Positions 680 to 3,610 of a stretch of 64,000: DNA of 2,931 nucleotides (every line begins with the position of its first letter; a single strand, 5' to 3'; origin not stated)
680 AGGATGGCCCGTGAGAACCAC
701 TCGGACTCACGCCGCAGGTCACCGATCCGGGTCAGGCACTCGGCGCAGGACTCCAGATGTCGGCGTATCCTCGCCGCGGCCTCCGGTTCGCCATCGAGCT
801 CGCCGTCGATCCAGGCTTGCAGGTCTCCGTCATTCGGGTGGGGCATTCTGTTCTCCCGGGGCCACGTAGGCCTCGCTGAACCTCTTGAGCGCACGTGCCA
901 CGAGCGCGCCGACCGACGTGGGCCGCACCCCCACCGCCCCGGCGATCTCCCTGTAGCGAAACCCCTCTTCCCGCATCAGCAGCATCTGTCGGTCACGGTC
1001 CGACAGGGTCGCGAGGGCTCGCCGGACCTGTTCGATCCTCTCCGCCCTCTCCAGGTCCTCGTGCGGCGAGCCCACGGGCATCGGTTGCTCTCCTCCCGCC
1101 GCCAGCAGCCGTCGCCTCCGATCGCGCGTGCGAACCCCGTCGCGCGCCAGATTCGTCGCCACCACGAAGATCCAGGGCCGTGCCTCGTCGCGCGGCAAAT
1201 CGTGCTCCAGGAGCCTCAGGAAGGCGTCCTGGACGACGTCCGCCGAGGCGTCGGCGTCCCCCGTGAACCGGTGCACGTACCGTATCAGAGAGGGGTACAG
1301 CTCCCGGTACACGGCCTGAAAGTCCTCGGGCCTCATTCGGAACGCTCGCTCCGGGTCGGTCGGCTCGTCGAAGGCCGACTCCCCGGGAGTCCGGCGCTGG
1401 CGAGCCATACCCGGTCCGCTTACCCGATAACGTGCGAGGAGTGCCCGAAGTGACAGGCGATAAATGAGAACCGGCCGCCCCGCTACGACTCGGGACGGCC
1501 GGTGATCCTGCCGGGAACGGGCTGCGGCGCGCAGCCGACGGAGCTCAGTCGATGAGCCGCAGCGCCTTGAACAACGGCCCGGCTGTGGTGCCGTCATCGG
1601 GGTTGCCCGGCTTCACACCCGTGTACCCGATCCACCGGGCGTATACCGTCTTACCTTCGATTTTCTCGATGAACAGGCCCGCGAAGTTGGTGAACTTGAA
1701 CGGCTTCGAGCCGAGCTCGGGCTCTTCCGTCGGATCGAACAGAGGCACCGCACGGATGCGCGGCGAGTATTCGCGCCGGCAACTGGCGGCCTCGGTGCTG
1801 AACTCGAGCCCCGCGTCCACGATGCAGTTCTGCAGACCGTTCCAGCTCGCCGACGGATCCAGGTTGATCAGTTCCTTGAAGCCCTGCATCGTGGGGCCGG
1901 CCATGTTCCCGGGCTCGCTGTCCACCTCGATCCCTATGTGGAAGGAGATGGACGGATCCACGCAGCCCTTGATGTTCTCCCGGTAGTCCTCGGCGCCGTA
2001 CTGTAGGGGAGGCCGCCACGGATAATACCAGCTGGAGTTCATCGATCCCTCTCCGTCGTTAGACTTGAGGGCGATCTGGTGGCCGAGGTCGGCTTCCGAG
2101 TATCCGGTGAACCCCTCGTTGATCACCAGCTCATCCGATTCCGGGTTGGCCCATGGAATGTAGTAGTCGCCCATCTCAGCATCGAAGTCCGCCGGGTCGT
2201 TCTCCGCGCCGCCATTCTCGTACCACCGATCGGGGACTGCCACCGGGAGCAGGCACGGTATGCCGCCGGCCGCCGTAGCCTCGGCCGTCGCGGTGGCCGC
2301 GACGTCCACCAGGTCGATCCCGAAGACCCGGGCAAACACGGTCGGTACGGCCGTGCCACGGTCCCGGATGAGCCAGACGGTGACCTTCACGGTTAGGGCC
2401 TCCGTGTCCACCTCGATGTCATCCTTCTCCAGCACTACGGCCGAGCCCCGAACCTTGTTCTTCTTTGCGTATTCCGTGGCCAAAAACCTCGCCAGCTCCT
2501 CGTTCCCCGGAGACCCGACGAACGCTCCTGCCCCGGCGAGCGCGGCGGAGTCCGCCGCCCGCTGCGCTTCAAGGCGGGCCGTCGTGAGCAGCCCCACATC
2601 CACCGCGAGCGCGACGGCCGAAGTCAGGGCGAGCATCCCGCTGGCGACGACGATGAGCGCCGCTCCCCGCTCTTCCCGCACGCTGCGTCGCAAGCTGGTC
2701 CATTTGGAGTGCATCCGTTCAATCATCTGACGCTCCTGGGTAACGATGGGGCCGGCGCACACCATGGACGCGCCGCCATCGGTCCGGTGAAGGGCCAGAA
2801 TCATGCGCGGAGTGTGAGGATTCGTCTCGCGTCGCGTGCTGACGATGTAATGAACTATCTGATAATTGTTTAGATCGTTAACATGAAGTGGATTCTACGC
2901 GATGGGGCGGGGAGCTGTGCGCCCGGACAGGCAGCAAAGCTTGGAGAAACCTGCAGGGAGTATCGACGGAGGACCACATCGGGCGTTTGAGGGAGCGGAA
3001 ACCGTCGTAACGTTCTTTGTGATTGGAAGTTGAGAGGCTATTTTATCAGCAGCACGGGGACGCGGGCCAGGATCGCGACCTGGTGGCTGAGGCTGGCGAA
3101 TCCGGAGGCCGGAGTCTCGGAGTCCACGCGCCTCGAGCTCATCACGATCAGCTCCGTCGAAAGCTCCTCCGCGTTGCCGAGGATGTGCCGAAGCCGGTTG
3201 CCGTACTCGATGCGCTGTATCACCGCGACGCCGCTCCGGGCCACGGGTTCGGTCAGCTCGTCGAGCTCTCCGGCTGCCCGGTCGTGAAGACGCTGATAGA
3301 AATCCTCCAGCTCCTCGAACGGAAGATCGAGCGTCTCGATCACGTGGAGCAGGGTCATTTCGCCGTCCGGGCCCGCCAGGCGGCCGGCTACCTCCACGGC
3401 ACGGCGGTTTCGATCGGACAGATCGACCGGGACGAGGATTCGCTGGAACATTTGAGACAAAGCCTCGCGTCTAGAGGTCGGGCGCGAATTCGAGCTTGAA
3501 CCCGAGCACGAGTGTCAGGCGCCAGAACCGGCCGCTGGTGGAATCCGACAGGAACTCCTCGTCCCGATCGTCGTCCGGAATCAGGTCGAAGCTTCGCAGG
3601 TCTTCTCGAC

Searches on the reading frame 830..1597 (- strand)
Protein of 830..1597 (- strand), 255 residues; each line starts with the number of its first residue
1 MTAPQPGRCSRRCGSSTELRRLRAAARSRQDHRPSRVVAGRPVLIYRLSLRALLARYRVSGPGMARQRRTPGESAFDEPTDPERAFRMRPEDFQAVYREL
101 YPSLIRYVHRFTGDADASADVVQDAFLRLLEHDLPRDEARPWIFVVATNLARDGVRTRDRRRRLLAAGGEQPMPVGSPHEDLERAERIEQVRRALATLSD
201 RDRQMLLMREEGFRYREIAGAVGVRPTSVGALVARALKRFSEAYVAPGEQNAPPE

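Call 39: search_protein_families(library=pfam, proteins=[window:830-1597:-], max_evalue=0.00001)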
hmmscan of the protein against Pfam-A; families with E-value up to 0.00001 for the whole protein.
window:830-1597:- (255 aa): 2 families
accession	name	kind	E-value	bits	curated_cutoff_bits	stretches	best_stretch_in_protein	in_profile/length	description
PF08281.18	Sigma70_r4_2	-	1.4e-11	44.3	25.7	1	189-239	2-53/54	Sigma-70, region 4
PF04542.20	Sigma70_r2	-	1.6e-11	44.3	24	1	97-161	2-71/71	Sigma-70 region 2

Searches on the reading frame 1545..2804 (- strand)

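Call 39: search_protein_families(library=pfam, proteins=[window:1545-2804:-], max_evalue=0.00001)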
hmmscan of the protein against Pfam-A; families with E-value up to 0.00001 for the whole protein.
window:1545-2804:- (419 aa): 1 family
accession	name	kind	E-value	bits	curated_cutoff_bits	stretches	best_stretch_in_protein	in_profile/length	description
PF13400.11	Tad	-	4.1e-06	27.4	22.3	1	47-93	1-46/47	Putative Flp pilus-assembly TadE/G-like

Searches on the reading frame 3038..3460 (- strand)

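Call 39: search_protein_families(library=pfam, proteins=[window:3038-3460:-], max_evalue=0.00001)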
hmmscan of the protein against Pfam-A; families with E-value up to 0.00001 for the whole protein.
window:3038-3460:- (140 aa): 1 family
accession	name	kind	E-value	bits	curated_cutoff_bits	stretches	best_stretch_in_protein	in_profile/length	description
PF00582.32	Usp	-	1.8e-16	61.4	24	1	4-140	1-141/141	Universal stress protein family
